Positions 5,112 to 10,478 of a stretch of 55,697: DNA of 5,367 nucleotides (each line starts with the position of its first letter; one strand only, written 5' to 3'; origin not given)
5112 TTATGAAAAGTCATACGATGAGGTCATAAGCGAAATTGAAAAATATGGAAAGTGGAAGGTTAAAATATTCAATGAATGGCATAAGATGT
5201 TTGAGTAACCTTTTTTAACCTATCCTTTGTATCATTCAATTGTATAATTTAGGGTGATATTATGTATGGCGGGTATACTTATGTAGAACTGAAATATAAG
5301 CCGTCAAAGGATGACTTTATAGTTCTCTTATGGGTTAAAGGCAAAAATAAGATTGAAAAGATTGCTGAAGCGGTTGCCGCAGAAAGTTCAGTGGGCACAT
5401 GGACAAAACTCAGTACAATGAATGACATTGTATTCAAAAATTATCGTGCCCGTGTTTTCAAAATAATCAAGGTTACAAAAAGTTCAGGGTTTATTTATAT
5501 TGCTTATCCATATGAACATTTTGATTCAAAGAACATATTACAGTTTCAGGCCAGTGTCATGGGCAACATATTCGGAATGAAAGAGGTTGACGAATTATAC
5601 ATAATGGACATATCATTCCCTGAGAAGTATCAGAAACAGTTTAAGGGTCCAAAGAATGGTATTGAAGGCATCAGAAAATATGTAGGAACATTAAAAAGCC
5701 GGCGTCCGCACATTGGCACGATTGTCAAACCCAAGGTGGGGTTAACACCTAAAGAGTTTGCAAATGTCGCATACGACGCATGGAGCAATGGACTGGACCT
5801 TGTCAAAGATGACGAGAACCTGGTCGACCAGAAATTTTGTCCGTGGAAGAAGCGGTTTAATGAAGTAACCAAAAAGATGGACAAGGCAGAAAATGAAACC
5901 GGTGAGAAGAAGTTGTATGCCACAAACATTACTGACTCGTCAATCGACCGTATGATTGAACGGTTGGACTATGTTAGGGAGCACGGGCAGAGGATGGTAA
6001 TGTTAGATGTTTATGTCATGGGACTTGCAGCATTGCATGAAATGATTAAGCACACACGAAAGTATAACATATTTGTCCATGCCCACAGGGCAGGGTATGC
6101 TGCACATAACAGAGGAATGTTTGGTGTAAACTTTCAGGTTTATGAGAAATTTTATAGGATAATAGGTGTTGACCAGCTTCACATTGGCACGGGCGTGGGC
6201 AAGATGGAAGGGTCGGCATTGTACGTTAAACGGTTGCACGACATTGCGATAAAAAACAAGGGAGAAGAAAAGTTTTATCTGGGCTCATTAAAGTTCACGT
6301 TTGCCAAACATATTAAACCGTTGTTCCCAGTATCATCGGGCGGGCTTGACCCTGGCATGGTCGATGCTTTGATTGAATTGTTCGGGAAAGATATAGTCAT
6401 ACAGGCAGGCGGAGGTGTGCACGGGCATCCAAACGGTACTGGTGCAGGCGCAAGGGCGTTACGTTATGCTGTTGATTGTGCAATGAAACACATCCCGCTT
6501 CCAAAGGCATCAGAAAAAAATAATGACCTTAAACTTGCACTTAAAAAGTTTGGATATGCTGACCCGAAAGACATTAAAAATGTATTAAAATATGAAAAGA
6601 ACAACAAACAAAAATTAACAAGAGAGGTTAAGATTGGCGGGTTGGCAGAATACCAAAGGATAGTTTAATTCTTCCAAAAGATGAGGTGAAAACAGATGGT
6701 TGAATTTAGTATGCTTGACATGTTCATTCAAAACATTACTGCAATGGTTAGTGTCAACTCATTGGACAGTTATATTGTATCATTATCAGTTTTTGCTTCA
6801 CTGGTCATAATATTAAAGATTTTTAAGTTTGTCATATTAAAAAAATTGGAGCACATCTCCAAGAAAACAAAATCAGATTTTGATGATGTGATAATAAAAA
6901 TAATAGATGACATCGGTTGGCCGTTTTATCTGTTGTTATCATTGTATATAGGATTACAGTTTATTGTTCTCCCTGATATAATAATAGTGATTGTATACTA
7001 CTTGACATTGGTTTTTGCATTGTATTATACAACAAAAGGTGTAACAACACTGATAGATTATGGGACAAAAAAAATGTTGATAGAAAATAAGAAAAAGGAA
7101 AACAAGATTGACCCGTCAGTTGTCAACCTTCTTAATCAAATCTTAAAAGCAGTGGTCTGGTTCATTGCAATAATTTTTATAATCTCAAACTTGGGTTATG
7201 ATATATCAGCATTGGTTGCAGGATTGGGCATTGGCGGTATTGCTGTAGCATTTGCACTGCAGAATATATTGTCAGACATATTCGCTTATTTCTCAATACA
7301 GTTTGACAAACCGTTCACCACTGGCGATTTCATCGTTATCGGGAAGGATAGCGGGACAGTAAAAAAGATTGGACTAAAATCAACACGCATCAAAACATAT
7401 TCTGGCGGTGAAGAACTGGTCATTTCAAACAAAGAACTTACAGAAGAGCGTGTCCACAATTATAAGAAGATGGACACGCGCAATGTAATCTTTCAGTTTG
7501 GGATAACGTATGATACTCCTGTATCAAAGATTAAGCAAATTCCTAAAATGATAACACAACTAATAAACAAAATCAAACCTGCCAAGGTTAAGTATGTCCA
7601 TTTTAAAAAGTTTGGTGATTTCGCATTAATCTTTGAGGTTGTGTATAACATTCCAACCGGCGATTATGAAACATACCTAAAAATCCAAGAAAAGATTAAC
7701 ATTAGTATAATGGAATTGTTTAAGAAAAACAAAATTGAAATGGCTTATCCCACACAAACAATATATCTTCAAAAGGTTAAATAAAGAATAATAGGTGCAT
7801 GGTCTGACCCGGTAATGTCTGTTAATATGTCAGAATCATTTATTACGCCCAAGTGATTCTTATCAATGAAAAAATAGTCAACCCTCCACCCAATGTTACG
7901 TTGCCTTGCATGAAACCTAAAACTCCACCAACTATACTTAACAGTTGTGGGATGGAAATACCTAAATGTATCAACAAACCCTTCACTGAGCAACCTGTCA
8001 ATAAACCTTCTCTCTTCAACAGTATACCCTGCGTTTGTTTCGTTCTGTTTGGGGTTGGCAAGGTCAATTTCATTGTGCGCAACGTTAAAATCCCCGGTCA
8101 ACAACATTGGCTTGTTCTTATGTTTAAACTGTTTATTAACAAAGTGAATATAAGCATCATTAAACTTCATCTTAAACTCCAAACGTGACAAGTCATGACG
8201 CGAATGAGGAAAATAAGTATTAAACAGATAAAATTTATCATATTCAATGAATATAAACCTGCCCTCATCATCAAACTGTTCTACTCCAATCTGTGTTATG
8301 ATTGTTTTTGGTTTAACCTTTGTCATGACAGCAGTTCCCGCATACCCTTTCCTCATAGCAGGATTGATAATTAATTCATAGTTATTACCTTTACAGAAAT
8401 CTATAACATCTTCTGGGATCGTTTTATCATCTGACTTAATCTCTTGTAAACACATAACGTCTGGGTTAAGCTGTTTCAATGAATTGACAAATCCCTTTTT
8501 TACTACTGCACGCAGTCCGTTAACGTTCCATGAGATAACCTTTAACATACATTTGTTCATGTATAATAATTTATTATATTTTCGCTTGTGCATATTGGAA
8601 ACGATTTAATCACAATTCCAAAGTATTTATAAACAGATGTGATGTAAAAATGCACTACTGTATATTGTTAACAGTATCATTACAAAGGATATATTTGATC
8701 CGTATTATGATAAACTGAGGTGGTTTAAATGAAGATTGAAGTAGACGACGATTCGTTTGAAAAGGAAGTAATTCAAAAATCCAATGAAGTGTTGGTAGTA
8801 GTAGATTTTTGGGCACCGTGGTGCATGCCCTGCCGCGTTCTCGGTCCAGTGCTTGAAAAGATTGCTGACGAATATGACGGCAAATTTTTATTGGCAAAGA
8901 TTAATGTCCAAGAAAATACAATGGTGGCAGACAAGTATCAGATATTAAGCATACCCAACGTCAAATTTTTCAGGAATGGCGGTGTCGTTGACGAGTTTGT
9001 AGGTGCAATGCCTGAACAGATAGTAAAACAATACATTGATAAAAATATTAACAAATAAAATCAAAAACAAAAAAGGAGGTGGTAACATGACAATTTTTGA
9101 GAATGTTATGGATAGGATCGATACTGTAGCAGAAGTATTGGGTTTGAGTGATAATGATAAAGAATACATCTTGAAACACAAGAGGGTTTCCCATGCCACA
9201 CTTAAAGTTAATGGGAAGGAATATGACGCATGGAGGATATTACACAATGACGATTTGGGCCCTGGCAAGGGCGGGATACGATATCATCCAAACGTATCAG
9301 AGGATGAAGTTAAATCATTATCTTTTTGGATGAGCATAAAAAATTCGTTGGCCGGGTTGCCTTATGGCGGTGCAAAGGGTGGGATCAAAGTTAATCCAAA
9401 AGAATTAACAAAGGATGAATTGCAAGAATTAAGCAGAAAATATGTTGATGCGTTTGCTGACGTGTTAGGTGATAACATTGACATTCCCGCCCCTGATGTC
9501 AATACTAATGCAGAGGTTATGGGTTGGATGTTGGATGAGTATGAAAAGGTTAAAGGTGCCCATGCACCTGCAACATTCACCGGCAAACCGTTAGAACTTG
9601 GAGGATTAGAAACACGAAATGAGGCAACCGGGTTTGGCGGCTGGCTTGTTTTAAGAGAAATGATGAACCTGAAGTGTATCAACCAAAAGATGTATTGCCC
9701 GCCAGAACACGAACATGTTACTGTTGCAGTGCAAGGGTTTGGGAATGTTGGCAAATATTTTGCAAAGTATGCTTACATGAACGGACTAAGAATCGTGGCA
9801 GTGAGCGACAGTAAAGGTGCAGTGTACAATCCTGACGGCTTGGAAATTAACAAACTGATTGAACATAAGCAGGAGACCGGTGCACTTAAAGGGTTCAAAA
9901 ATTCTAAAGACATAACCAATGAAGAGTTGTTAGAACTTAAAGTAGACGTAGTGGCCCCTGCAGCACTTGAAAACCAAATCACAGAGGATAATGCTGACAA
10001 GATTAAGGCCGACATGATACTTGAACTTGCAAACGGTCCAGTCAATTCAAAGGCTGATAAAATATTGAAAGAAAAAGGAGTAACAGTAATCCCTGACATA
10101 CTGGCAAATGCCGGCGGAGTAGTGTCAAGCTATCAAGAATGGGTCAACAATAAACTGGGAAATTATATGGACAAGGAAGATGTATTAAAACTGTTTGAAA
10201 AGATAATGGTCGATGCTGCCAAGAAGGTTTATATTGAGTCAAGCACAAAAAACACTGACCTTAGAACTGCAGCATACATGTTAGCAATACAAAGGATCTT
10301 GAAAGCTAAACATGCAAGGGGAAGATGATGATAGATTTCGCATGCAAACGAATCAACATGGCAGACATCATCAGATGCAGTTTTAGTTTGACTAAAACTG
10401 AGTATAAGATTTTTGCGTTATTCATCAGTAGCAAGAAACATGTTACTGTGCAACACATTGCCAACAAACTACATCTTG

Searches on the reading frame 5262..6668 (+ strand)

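Call 41: search_protein_families(library=pfam, proteins=[window:5262-6668:+], max_evalue=0.001)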
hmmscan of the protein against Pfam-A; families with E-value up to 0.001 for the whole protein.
window:5262-6668:+ (468 aa): 2 families
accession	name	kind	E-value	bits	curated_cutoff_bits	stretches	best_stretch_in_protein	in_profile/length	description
PF00016.26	RuBisCO_large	-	5.6e-82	275.8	30.1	1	139-429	4-298/299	Ribulose bisphosphate carboxylase large chain, catalytic domain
PF02788.21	RuBisCO_large_N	-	1.6e-33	115.9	20.7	1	7-123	2-120/120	Ribulose bisphosphate carboxylase large chain, N-terminal domain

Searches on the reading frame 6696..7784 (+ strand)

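Call 41: search_protein_families(library=pfam, proteins=[window:6696-7784:+], max_evalue=0.001)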
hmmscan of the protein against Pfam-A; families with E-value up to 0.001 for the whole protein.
window:6696-7784:+ (362 aa): 3 families
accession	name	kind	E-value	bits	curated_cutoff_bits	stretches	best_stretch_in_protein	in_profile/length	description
PF00924.24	MS_channel_2nd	-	4.5e-16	59.2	20.2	1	190-258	1-68/68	Mechanosensitive ion channel, beta-domain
PF21082.3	MS_channel_3rd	-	3.5e-13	50.2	21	1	265-349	2-88/88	Mechanosensitive ion channel MscS, C-terminal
PF21088.3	MS_channel_1st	-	4.1e-11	43.1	23.1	1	148-189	1-42/42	Mechanosensitive ion channel, transmembrane helices 2/3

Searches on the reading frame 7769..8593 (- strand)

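Call 41: search_protein_families(library=pfam, proteins=[window:7769-8593:-], max_evalue=0.001)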
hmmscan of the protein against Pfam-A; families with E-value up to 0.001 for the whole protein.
window:7769-8593:- (274 aa): 1 family
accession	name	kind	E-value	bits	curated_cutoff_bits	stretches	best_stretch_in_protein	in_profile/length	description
PF03372.29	Exo_endo_phos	-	2.4e-29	103.1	24.5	1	20-265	1-225/225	Endonuclease/Exonuclease/phosphatase family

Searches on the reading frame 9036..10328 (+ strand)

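Call 41: search_protein_families(library=pfam, proteins=[window:9036-10328:+], max_evalue=0.001)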
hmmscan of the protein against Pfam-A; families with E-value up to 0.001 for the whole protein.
window:9036-10328:+ (430 aa): 2 families
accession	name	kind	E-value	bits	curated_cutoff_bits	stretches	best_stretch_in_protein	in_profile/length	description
PF00208.27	ELFV_dehydrog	-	1.7e-72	244.5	23.4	1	189-429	1-241/241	Glutamate/Leucine/Phenylalanine/Valine dehydrogenase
PF02812.23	ELFV_dehydrog_N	-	1.4e-45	154.6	25.3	1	59-171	15-129/129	Glu/Leu/Phe/Val dehydrogenase, dimerisation domain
